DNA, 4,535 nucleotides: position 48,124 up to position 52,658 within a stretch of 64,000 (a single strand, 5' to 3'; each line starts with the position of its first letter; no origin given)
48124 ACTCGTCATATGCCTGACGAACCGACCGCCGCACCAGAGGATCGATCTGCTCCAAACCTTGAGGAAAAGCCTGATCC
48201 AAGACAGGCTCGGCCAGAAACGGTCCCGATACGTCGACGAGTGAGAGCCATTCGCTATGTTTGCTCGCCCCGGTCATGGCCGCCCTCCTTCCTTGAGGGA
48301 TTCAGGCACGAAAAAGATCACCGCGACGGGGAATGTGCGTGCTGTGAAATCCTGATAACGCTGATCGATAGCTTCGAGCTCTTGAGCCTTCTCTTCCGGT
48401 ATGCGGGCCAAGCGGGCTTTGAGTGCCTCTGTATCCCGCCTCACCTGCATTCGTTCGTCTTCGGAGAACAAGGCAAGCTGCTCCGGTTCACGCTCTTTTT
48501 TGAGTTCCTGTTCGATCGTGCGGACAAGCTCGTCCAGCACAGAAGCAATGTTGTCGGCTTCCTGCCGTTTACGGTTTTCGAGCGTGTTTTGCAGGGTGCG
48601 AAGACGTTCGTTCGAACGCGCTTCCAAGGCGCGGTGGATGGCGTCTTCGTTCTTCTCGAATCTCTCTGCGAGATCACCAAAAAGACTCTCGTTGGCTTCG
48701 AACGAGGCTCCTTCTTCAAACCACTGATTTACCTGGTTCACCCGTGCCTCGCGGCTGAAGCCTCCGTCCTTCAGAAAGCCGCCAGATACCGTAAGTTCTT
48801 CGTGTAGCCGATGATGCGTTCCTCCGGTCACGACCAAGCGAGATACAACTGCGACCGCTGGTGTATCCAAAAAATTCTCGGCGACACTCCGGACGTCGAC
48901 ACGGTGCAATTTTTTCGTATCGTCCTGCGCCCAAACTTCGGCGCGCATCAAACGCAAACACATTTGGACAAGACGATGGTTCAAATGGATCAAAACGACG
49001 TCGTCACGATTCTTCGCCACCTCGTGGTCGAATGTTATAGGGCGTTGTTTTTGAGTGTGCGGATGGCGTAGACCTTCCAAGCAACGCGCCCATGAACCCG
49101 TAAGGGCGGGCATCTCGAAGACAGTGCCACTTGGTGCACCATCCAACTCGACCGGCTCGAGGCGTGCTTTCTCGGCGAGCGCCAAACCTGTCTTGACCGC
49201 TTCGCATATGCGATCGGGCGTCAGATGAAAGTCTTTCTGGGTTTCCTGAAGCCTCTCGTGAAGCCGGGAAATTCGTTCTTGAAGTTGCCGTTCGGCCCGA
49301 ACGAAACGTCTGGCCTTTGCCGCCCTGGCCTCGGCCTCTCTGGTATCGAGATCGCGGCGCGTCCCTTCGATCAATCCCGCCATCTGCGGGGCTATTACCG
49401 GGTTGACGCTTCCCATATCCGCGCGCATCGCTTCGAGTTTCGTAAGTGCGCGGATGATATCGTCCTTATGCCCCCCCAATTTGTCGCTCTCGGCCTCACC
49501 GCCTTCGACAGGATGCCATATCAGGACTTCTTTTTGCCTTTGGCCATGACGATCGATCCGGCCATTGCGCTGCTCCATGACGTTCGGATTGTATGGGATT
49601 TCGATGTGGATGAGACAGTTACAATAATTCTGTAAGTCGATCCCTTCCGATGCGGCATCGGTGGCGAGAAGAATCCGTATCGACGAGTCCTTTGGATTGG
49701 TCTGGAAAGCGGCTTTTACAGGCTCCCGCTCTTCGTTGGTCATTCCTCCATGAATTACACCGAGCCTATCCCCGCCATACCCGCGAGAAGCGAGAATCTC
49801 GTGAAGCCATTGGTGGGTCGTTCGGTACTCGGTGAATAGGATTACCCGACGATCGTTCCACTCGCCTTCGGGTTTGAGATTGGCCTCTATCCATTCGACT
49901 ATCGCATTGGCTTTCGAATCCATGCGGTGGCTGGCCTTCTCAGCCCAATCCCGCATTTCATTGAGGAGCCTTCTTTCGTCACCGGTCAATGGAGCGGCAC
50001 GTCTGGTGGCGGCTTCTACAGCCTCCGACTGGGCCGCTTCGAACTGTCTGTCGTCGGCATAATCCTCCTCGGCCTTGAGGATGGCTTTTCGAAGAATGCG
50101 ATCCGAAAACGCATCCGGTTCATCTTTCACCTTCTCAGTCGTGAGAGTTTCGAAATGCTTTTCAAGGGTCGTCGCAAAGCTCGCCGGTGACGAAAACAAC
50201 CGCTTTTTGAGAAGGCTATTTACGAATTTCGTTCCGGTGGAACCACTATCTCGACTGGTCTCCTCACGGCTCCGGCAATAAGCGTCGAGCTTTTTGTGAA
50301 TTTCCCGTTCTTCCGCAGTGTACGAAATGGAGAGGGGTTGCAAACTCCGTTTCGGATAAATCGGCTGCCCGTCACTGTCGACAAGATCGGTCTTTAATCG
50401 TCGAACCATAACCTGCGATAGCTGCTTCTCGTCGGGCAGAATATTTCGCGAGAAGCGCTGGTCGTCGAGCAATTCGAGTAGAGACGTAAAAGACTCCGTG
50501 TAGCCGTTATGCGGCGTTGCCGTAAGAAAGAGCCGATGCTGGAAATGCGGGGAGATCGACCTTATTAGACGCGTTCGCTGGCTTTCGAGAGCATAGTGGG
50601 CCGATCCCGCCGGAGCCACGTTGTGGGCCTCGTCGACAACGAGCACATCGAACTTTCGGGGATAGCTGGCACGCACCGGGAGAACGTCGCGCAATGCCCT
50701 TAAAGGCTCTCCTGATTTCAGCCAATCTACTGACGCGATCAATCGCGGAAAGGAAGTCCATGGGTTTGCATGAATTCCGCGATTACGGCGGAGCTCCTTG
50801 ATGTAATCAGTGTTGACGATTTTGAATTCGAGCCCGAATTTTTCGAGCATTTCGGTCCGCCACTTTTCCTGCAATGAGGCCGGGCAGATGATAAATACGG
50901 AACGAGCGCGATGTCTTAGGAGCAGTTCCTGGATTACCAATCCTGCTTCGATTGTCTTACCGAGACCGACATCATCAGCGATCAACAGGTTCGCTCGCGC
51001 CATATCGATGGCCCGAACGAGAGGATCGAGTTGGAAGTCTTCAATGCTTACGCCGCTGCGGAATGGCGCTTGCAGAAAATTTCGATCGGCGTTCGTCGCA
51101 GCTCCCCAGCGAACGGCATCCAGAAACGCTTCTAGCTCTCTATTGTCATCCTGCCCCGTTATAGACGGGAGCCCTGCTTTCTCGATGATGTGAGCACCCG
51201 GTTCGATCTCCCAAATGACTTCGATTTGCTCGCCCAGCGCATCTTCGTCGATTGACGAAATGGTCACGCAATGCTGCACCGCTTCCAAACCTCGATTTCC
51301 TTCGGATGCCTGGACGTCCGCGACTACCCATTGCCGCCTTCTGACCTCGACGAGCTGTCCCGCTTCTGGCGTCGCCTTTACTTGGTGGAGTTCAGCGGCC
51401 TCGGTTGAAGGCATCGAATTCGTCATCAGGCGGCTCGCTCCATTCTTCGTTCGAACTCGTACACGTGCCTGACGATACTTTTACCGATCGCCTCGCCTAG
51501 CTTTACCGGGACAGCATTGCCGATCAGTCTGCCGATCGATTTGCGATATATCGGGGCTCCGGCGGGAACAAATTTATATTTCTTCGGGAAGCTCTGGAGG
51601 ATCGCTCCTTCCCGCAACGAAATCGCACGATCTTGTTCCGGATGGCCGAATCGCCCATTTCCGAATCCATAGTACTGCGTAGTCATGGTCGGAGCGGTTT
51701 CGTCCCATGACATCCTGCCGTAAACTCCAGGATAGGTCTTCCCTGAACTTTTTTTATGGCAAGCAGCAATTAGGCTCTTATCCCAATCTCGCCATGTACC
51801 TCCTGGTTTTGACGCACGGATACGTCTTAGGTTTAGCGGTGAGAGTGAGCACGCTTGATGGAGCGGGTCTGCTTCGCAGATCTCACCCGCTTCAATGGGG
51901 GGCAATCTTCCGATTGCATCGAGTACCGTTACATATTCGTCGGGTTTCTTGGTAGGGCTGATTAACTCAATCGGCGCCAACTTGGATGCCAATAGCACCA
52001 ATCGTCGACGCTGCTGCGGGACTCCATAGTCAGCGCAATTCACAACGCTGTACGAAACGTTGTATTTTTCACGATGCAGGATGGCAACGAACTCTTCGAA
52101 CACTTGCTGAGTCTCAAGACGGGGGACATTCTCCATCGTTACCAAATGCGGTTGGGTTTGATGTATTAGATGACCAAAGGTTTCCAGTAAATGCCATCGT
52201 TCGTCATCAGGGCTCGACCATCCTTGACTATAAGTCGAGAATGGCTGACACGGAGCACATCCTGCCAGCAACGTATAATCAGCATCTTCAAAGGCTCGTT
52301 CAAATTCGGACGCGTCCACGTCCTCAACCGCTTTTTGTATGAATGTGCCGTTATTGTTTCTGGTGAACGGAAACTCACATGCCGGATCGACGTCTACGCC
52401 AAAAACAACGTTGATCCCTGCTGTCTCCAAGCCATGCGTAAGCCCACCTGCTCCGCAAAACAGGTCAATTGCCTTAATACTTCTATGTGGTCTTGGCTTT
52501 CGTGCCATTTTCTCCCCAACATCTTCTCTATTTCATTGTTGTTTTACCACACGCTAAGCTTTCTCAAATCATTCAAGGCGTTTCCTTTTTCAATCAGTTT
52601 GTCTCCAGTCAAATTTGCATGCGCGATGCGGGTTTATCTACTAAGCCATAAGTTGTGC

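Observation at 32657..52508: A ~19.9-kb gene string fuses DISARM, Vsr, SPARSA and a protease, mostly through overlapping or abutting start/stop codons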

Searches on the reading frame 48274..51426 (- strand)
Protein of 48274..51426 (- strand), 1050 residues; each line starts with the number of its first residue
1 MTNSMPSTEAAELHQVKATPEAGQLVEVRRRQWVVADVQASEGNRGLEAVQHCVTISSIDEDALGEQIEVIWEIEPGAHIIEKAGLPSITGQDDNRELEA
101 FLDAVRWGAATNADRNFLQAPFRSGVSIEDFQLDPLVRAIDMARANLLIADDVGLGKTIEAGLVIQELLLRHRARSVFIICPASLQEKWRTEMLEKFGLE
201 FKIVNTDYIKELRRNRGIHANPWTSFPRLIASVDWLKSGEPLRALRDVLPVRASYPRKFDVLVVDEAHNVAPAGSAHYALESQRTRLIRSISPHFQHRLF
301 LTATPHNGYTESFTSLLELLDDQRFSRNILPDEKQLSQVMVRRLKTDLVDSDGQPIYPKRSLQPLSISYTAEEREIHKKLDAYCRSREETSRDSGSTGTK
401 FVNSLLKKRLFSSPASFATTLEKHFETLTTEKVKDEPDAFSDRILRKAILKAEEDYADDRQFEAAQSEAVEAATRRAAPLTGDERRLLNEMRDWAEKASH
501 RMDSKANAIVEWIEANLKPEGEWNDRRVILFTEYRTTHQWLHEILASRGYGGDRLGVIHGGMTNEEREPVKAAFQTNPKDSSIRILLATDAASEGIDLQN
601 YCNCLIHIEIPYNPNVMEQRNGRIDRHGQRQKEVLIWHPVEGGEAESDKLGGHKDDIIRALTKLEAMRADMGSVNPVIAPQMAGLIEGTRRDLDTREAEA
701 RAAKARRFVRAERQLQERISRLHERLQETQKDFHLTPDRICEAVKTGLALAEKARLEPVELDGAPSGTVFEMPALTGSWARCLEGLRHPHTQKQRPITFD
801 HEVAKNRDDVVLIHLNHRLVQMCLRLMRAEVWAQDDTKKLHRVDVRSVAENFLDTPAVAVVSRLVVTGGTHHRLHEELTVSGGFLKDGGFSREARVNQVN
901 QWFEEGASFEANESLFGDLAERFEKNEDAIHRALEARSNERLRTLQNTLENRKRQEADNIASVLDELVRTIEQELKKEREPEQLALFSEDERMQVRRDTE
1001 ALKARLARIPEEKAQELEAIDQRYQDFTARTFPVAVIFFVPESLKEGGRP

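Call 3: search_protein_families(library=pfam, proteins=[window:48274-51426:-])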
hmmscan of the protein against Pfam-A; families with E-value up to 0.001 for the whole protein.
window:48274-51426:- (1050 aa): 6 families
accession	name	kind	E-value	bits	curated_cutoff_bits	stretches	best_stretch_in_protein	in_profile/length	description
PF00271.37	Helicase_C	-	5.5e-18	65.7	23.5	1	524-628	14-110/110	Helicase conserved C-terminal domain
PF00176.29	SNF2-rel_dom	-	1.8e-13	50.7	24.9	1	143-327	16-185/290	SNF2-related domain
PF04851.21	ResIII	-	2.4e-07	31.2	22.5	1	138-306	17-163/164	Type III restriction enzyme, res subunit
PF13307.12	Helicase_C_2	-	4.8e-06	27.1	25.3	1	526-628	11-114/170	Helicase C-terminal domain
PF00270.35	DEAD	-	0.00017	21.8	26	0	144-307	14-162/167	DEAD/DEAH box helicase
PF13872.12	AAA_34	-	0.00064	19.2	27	0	141-212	57-128/306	P-loop containing NTP hydrolase pore-1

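Call 4: search_protein_families(library=padloc, proteins=[window:48274-51426:-])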
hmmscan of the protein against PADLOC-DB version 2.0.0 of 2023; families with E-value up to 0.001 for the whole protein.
window:48274-51426:- (1050 aa): 43 families (the best 25 are shown)
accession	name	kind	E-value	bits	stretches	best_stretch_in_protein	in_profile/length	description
PDLC02572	DrmA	-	0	1658.6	1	9-1049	3-1042/1043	DrmA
PDLC02621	DrmD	-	0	1516.4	1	11-1044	4-1037/1040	DrmD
PDLC02632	DrmD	-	0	1232.8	1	7-664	3-661/662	DrmD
PDLC02624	DrmD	-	0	1090.9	1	164-777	1-615/652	DrmD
PDLC02629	DrmD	-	2.4e-248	822.7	1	543-1048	1-506/508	DrmD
PDLC02633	DrmD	-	2e-247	821.3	1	16-833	8-839/839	DrmD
PDLC02622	DrmD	-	1.5e-225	746.8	1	9-417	5-413/422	DrmD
PDLC02628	DrmD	-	4.3e-155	514.1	1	694-1048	17-371/373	DrmD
PDLC02625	DrmD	-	2.5e-108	361.7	1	314-1040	67-779/792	DrmD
PDLC02504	BrxHI|BrxHII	-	4.6e-84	281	1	124-649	106-602/971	BrxHII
PDLC02631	DrmD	-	1.9e-78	261.1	1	836-1048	13-225/227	DrmD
PDLC02500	BrxHI|BrxHII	-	2.7e-77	259.2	1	112-632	75-578/933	BrxHI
PDLC00659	HmaA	-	2.3e-72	242.3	1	148-631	126-614/1176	SNF2 helicase / DEAD-box helicase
PDLC02618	DrmD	-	1.7e-60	202.7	1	21-277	5-255/273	DrmD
PDLC02620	DrmD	-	3.1e-54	182.4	1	138-724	111-660/1060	DrmD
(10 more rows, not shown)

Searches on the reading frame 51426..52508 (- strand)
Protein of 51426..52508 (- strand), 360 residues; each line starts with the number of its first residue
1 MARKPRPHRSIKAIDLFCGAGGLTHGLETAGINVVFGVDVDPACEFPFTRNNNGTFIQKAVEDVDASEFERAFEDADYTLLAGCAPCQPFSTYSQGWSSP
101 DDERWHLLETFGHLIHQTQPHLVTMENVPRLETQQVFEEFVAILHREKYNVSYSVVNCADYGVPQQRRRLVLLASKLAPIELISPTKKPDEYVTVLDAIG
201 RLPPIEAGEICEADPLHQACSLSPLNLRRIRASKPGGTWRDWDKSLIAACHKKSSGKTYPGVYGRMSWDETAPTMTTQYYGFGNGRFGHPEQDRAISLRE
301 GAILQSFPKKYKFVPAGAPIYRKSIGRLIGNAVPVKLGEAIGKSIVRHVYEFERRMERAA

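Call 3: search_protein_families(library=pfam, proteins=[window:51426-52508:-])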
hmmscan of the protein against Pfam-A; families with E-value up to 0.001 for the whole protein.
window:51426-52508:- (360 aa): 1 family
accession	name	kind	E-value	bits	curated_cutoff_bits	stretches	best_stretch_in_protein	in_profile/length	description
PF00145.23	DNA_methylase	-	1.3e-52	179.7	22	1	12-346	2-323/324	C-5 cytosine-specific DNA methylase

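Call 4: search_protein_families(library=padloc, proteins=[window:51426-52508:-])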
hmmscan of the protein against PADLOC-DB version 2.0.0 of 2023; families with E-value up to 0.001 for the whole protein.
window:51426-52508:- (360 aa): 59 families (the best 25 are shown)
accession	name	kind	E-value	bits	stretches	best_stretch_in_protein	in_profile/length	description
PDLC02651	DrmMII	-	1.1e-90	302.3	1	11-349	3-357/371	DrmMII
PDLC03378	MTase_II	-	4.5e-88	293.8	1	10-354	2-335/344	Type II methyltransferase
PDLC00033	DruM2|DruM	-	8.1e-71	237.2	1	6-348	17-363/368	DNA cytosine methylase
PDLC03234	MTase_II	-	4.8e-66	221.5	1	9-353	3-370/375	Type II methyltransferase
PDLC03326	MTase_II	-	1.4e-53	180.6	1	10-349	4-376/412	Type II methyltransferase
PDLC03272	MTase_II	-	6.3e-49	165.2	1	5-351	69-392/407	Type II methyltransferase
PDLC03237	MTase_II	-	7.3e-47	157.9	2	13-182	796-975/1036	Type II methyltransferase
PDLC00026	DruM2|DruM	-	1.5e-42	144.4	1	10-356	4-325/336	DNA cytosine methylase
PDLC03307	MTase_II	-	6.8e-36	122.3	2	148-349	162-369/382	Type II methyltransferase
PDLC00030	DruM2|DruM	-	2.6e-33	113.7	2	10-173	5-182/380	DNA cytosine methylase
PDLC02650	DrmMII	-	3.6e-33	113.1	2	141-346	208-415/435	DrmMII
PDLC02648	DrmMII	-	4.3e-33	112.8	2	10-190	21-240/468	DrmMII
PDLC03343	MTase_II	-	2.5e-32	110.4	2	11-173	6-165/462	Type II methyltransferase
PDLC00027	DruM2|DruM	-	1.9e-31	107.7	2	6-173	7-169/361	DNA cytosine methylase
PDLC02656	DrmMII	-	2.2e-31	107.3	2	259-358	385-478/491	DrmMII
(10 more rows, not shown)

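Call 69: search_protein_families(library=ncbifam, proteins=[window:51426-52508:-], max_evalue=0.01)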
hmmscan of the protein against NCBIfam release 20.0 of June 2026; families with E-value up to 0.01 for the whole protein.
window:51426-52508:- (360 aa): 2 families
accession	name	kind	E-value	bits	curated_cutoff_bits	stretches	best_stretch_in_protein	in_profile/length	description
TIGR00675.1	dcm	superfamily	7.1e-39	134.3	100.65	1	14-345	2-329/329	DNA (cytosine-5-)-methyltransferase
NF007772.0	PRK10458.1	subfamily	4.4e-05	22.2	710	1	6-92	84-184/472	DNA cytosine methylase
